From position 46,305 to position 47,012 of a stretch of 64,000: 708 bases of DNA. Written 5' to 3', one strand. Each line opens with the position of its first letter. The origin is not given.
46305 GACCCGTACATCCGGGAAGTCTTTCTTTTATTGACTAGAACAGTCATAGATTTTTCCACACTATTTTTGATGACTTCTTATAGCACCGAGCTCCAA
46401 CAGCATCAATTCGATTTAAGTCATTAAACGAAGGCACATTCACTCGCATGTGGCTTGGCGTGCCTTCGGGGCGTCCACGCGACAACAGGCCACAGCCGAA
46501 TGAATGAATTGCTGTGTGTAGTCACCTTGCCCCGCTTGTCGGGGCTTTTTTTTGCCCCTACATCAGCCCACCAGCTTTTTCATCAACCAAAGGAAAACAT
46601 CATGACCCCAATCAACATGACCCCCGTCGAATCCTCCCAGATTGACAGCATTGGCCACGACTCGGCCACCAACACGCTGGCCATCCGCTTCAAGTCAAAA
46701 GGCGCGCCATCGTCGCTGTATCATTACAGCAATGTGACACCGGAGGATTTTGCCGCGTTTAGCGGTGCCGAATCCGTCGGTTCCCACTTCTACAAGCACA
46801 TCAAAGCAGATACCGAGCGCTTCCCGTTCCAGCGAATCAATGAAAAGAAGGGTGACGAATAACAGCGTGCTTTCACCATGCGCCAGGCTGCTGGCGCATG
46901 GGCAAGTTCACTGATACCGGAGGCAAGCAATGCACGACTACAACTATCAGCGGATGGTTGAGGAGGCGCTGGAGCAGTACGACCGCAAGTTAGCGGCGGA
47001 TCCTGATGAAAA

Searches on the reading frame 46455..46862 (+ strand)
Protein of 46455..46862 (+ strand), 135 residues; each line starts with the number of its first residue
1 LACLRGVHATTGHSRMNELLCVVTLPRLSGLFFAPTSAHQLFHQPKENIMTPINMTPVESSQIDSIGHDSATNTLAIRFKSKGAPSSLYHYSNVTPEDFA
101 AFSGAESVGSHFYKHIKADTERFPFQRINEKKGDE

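Call 23: search_protein_families(library=pfam, proteins=[window:46455-46862:+], max_evalue=0.01)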
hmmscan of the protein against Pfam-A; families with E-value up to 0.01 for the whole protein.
window:46455-46862:+ (135 aa): 1 family
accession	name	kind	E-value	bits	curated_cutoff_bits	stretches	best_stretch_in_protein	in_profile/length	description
PF13619.11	KTSC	-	7e-17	61.3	25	1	59-117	1-55/58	KTSC domain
